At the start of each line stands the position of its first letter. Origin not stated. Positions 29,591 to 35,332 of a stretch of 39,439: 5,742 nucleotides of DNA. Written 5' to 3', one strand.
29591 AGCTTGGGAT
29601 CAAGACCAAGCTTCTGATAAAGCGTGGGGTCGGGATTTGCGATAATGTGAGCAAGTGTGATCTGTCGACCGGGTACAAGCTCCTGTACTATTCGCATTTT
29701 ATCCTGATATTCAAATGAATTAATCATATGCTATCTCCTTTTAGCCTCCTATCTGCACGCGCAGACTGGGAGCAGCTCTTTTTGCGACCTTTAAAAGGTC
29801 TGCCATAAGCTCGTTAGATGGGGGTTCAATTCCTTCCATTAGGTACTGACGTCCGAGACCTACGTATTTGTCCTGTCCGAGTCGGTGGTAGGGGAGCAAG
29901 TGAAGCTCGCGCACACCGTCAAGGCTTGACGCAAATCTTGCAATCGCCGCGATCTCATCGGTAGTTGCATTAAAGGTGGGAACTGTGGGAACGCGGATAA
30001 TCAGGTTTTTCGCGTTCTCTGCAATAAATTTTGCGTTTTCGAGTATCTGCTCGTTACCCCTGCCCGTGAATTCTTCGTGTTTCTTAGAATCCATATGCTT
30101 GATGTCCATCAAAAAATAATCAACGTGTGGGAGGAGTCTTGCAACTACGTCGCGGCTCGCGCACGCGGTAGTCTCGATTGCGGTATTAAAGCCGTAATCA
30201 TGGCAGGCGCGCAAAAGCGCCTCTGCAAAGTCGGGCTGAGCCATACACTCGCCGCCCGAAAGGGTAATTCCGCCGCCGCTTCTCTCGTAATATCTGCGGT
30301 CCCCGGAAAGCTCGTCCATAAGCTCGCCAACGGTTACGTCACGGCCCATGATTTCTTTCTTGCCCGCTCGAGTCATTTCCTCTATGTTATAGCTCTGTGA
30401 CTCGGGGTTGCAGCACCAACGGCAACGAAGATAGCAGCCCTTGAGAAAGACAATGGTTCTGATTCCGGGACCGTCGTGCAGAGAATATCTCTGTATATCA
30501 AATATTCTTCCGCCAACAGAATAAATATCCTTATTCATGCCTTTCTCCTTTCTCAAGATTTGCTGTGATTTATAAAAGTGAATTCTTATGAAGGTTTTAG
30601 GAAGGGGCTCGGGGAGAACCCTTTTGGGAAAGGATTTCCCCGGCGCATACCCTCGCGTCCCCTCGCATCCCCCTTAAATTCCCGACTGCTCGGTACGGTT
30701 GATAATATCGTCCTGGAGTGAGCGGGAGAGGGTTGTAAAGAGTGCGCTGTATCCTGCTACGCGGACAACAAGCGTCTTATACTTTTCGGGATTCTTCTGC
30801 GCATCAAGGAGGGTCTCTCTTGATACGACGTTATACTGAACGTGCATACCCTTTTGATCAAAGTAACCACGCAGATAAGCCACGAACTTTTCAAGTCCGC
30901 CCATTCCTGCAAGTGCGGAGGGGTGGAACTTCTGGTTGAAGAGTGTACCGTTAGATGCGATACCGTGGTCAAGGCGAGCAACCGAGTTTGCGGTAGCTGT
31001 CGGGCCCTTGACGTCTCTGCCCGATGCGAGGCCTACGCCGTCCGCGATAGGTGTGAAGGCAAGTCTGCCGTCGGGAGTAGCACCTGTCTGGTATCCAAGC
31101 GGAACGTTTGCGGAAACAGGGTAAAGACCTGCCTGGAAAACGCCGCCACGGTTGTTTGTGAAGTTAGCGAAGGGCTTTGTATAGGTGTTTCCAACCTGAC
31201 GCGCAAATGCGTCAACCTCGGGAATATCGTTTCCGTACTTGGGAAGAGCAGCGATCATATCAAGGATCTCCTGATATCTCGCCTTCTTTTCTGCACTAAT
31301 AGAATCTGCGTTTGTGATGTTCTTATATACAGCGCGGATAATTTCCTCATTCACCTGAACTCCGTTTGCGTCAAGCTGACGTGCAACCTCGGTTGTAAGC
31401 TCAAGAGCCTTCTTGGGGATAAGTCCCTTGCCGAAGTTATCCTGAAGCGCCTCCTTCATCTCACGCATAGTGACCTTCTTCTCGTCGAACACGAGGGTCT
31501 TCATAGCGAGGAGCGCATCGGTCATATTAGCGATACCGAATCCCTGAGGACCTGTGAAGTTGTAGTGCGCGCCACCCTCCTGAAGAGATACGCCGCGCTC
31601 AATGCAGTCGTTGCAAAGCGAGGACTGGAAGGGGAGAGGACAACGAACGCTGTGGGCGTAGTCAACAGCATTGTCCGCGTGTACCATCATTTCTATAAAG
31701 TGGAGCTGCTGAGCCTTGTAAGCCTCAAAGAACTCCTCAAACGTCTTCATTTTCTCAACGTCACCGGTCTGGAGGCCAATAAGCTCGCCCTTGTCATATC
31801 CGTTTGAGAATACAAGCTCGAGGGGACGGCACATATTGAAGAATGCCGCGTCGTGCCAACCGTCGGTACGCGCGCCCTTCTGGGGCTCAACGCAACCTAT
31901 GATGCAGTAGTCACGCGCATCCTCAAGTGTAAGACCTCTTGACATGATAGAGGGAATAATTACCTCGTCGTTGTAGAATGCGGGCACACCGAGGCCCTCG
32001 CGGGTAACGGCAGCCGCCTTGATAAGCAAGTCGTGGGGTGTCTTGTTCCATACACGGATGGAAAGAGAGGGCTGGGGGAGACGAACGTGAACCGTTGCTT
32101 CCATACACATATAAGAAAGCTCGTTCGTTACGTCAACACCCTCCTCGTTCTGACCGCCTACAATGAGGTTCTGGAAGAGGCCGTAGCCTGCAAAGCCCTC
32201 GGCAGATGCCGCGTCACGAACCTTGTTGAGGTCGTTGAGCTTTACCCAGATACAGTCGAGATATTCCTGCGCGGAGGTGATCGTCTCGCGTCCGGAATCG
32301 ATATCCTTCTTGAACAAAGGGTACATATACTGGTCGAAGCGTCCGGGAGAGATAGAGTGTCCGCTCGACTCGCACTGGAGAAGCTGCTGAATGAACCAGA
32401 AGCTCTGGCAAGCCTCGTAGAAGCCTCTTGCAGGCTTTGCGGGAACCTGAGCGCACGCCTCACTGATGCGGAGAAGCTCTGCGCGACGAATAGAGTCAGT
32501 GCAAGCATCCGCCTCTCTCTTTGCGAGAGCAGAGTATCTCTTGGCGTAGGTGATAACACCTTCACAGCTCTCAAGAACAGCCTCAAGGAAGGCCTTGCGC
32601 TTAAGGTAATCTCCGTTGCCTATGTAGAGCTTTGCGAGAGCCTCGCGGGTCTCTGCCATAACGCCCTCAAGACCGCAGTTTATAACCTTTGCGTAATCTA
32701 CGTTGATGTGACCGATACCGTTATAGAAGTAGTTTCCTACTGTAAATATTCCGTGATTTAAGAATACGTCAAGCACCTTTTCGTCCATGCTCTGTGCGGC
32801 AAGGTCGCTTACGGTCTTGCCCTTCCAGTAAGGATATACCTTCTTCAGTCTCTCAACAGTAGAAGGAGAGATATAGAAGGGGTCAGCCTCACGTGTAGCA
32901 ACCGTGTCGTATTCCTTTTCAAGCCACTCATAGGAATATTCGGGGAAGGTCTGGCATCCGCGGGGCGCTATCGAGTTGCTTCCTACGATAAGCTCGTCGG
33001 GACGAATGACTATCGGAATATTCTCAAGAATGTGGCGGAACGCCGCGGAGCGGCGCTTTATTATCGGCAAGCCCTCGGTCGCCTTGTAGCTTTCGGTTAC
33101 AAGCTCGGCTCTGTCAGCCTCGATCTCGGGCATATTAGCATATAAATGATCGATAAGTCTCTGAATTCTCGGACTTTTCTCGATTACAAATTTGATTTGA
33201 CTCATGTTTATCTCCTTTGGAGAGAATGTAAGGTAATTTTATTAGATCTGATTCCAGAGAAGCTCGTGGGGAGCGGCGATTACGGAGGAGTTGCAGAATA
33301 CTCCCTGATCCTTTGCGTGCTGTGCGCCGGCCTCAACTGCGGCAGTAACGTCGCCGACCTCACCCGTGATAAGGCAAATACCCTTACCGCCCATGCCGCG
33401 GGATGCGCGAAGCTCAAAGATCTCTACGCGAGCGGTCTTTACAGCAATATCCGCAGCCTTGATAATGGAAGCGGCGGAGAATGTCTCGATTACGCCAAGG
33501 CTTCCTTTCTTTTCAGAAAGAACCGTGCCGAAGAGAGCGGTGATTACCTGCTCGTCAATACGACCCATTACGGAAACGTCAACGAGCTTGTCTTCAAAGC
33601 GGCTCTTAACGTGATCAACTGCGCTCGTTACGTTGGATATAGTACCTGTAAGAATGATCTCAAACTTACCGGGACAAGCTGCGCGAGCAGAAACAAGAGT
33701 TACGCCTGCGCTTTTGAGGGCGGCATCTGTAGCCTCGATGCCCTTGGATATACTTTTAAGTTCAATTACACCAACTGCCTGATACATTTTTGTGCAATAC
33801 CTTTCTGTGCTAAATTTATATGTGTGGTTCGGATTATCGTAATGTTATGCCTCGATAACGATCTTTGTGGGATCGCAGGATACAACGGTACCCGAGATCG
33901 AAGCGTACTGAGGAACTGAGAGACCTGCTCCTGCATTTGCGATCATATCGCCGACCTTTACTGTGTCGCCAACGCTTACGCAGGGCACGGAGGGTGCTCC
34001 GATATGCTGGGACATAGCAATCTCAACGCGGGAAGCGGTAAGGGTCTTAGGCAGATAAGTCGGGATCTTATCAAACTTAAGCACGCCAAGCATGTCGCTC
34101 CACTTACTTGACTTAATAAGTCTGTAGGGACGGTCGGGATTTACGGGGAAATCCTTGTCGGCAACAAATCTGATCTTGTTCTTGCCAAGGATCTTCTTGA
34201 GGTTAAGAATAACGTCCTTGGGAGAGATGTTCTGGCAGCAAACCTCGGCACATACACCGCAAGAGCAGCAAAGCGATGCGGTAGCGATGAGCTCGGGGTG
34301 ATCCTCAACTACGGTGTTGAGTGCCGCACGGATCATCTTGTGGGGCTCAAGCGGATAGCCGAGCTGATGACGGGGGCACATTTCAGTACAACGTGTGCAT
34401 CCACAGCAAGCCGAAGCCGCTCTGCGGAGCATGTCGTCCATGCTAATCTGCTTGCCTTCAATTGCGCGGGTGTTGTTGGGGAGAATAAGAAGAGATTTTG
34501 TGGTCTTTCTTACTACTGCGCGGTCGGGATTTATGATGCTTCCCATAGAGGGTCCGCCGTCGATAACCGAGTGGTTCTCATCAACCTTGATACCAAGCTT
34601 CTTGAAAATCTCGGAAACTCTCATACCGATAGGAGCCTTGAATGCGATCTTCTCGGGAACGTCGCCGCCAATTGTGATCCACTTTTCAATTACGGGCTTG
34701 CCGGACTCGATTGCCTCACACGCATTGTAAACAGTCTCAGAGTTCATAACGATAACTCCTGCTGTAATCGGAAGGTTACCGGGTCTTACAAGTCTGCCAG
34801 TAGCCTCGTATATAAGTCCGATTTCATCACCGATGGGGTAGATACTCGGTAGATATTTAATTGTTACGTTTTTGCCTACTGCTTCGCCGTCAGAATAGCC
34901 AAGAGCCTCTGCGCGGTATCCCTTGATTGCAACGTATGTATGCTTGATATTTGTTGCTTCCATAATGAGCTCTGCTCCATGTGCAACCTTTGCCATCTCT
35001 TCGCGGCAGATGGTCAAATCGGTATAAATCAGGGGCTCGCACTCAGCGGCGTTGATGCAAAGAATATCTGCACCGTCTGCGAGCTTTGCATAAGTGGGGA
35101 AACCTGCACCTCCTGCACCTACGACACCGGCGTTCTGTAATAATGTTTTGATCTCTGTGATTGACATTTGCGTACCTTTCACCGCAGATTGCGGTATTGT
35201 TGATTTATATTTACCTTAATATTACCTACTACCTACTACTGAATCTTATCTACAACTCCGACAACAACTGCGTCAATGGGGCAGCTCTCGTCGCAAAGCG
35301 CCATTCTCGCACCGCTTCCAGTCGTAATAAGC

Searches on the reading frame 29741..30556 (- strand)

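Call 5: search_protein_families(library=pfam, proteins=[window:29741-30556:-], max_evalue=0.01)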
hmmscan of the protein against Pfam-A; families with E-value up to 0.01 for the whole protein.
window:29741-30556:- (271 aa): 2 families
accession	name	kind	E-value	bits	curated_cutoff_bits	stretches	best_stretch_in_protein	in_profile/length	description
PF04055.27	Radical_SAM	-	6.3e-15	56.2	29.5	1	35-197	1-156/166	Radical SAM superfamily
PF13353.11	Fer4_12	-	1e-11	45.7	22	1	28-168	2-131/137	4Fe-4S single cluster domain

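Call 8: search_protein_families(library=ncbifam, proteins=[window:29741-30556:-], max_evalue=0.01)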
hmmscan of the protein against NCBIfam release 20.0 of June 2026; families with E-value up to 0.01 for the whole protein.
window:29741-30556:- (271 aa): 21 families
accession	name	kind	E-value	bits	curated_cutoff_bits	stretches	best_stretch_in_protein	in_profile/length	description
TIGR02494.1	PFLE_PFLC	subfamily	2.3e-88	296.3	174.35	2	67-260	97-291/293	glycyl-radical enzyme activating protein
NF048010.1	SfplDhtActHpsHDes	equivalog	1.2e-78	264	430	2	67-256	105-296/298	(2S)-3-sulfopropanediol dehydratase activating enzyme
NF043069.1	T4HPD_activ_SAM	equivalog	1.1e-77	261.4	425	2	64-271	94-299/299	trans-4-hydroxy-L-proline dehydratase activase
NF033719.1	ind_deCO2_activ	equivalog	8e-74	248.6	425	2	68-258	105-293/302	indoleacetate decarboxylase activase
TIGR04395.1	cutC_activ_rSAM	equivalog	1.7e-69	234.4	360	2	68-242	104-281/309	choline TMA-lyase-activating enzyme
NF048008.1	SfplDhtActHpfHKleb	equivalog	1e-67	228.6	500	2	70-256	103-291/308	(2S)-3-sulfopropanediol dehydratase activating enzyme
NF033717.2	HPDL_rSAM_activ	equivalog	5.8e-66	222.8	420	2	69-257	107-295/311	4-hydroxyphenylacetate decarboxylase activase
NF007483.0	PRK10076.1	equivalog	4.9e-60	203.2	326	2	65-271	89-292/292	[formate-C-acetyltransferase]-activating enzyme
TIGR02493.1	PFLA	equivalog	3.7e-57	193.4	231.75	1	21-259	5-233/235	pyruvate formate-lyase-activating protein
NF008356.0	PRK11145.1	equivalog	1.9e-55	187.8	375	1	13-258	2-237/246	pyruvate formate lyase 1-activating protein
TIGR04003.1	rSAM_BssD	equivalog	4.5e-51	173.9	496.45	2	67-262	101-300/314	[benzylsuccinate synthase]-activating enzyme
TIGR04041.1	activase_YjjW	hypoth_equivalog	1.2e-32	113.4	250.2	2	73-228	92-243/276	YjjW family glycine radical enzyme activase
TIGR02495.1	NrdG2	equivalog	2.7e-17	62.7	131.15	1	18-208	2-179/193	anaerobic ribonucleoside-triphosphate reductase activating protein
TIGR02491.1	NrdG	equivalog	1.2e-09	38.3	126.1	1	18-112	2-85/154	anaerobic ribonucleoside-triphosphate reductase activating protein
TIGR03963.1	rSAM_QueE_Clost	equivalog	3.4e-06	26.9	260.1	1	34-185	22-157/219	putative 7-carboxy-7-deazaguanine synthase QueE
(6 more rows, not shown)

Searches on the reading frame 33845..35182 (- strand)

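Call 5: search_protein_families(library=pfam, proteins=[window:33845-35182:-], max_evalue=0.01)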
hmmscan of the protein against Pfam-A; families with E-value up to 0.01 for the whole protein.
window:33845-35182:- (445 aa): 6 families
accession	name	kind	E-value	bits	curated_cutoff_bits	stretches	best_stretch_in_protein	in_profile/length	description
PF01512.22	Complex1_51K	-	1.9e-33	115.9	31.2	1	16-153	2-147/150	Nuo51 FMN-binding domain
PF13375.12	RnfC_N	-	1.4e-13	51.2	25.6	1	383-441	27-85/101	RnfC Barrel sandwich hybrid domain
PF13534.11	Fer4_17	-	3e-09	37.7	22.2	1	258-319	1-60/61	4Fe-4S dicluster domain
PF13187.11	Fer4_9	-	0.00078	19.9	27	1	258-318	1-50/52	4Fe-4S dicluster domain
PF14697.11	Fer4_21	-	0.0034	17.9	35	1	245-270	27-52/59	4Fe-4S dicluster domain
PF13484.11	Fer4_16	-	0.0071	17.5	30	0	259-318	2-66/66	4Fe-4S double cluster binding domain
